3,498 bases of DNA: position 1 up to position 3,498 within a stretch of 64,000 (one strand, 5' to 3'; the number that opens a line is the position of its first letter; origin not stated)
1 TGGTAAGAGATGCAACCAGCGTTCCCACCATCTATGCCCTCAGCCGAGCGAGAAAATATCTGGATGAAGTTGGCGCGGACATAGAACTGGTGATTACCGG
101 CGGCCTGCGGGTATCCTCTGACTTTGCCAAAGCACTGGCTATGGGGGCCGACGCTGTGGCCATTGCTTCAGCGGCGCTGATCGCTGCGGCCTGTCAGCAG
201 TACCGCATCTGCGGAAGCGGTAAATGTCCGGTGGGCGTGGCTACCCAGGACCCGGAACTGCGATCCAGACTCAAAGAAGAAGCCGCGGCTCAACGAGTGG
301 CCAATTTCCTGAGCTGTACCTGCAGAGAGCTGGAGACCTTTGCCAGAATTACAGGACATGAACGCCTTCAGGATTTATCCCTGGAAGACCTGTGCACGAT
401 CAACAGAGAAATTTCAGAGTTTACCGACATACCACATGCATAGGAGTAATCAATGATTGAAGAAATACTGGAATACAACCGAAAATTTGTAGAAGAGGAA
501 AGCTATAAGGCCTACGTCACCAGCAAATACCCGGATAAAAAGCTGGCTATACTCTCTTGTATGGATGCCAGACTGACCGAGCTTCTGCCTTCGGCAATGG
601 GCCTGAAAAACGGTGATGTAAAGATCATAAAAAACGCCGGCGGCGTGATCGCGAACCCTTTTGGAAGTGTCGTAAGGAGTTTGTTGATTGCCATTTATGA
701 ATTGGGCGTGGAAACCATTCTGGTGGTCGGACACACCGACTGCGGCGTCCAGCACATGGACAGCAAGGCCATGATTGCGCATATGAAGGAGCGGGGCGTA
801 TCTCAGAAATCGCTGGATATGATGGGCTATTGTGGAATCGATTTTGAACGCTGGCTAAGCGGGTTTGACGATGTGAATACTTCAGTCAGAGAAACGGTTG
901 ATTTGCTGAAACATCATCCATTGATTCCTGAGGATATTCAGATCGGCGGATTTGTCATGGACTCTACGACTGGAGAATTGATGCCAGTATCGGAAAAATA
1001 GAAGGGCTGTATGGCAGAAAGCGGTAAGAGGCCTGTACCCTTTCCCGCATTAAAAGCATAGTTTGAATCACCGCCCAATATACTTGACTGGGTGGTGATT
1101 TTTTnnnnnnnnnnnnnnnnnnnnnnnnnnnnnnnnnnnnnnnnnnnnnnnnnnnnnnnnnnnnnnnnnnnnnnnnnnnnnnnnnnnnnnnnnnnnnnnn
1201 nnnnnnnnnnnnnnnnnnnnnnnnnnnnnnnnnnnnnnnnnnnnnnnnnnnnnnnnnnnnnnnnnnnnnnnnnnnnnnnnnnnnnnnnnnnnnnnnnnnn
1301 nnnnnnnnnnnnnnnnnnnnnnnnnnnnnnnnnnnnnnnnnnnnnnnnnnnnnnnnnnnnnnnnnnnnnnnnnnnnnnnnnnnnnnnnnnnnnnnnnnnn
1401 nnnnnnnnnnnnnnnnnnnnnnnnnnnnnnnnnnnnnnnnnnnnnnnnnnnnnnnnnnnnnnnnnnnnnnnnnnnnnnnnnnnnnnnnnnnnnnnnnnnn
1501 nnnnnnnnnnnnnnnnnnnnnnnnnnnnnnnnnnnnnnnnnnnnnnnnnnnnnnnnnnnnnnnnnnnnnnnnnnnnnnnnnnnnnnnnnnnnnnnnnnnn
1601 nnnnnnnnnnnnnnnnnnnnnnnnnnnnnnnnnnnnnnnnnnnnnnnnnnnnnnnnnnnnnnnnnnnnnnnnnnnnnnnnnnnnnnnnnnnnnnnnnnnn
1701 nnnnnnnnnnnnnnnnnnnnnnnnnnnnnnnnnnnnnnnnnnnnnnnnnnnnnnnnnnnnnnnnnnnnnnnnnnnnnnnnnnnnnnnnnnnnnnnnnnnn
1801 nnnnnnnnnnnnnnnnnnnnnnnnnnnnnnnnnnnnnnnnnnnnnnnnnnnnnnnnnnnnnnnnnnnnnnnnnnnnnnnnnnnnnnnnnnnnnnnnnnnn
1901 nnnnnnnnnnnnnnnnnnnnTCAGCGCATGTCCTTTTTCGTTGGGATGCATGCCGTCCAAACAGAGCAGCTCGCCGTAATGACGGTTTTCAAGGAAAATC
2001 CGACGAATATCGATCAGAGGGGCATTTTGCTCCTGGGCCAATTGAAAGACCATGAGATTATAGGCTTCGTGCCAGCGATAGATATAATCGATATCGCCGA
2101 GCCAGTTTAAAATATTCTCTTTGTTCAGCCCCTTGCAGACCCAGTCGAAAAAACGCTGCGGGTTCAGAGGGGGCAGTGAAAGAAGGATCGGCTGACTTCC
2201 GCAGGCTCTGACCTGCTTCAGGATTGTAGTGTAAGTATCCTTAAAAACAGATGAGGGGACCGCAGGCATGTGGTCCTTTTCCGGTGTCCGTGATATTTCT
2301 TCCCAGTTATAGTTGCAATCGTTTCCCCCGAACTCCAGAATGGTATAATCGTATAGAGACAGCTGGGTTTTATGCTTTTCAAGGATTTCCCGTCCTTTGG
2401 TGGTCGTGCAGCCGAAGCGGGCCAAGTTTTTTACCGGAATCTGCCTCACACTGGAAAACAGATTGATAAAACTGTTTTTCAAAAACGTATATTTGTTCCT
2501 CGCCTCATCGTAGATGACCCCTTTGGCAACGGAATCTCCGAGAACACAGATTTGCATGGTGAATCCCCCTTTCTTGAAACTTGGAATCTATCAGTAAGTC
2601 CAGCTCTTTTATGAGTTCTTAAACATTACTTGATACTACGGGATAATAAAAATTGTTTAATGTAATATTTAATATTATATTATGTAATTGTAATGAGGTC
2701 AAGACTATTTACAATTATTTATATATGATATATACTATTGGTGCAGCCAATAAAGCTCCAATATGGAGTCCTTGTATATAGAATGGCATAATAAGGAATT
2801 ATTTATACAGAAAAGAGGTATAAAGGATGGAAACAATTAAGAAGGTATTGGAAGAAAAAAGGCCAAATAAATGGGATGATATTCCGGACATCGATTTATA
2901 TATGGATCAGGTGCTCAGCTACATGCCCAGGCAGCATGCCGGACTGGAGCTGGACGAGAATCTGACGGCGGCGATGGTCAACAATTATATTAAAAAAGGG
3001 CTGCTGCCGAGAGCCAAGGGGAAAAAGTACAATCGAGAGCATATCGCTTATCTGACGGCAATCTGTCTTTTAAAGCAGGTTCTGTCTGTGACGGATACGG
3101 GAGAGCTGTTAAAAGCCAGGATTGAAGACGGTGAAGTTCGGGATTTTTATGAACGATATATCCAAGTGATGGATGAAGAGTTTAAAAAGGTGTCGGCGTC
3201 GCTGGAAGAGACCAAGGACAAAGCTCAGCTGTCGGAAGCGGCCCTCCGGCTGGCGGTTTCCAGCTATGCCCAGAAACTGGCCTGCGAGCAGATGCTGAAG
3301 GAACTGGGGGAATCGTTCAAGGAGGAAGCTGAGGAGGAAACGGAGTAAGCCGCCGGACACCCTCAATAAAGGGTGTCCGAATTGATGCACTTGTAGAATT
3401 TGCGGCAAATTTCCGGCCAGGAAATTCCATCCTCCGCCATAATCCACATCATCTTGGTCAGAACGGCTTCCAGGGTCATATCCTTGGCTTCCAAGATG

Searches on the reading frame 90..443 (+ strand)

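Call 42: search_protein_families(library=pfam, proteins=[window:90-443:+], max_evalue=0.001)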
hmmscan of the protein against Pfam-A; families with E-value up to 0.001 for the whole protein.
window:90-443:+ (117 aa): 2 families
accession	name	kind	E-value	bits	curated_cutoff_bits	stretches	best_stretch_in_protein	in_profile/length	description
PF01645.23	Glu_synthase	-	3.7e-27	95.9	20.4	1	2-89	280-367/369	Conserved region in glutamate synthase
PF01070.24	FMN_dh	-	9.7e-05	22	24.9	1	2-36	278-312/350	FMN-dependent dehydrogenase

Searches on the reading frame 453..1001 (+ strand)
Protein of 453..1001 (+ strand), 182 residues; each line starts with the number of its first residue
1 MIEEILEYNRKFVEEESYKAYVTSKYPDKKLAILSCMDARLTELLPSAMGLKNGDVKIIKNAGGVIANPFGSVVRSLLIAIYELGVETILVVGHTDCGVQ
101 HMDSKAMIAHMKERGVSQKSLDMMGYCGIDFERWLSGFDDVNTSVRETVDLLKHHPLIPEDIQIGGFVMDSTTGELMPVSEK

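Call 42: search_protein_families(library=pfam, proteins=[window:453-1001:+], max_evalue=0.001)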
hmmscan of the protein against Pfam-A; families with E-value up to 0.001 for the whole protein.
window:453-1001:+ (182 aa): 2 families
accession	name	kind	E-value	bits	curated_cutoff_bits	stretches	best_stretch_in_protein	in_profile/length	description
PF00484.24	Pro_CA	-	7.7e-16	59.2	25.7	1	32-174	2-154/156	Carbonic anhydrase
PF20393.3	Pro_CA_2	-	0.00064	20.3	30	0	30-113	5-96/125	Putative carbonic anhydrase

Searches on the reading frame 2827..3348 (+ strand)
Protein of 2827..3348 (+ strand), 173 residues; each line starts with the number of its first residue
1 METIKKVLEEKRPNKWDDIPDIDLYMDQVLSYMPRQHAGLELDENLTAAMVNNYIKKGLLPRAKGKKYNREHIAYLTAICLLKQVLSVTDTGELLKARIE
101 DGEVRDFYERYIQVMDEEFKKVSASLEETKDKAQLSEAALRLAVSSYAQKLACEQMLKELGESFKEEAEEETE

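Call 42: search_protein_families(library=pfam, proteins=[window:2827-3348:+], max_evalue=0.001)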
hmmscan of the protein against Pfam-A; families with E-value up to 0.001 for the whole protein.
window:2827-3348:+ (173 aa): 1 family
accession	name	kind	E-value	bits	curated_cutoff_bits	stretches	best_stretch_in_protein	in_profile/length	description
PF08876.17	DUF1836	-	1.3e-27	96.4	27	1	15-110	2-104/105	Domain of unknown function (DUF1836)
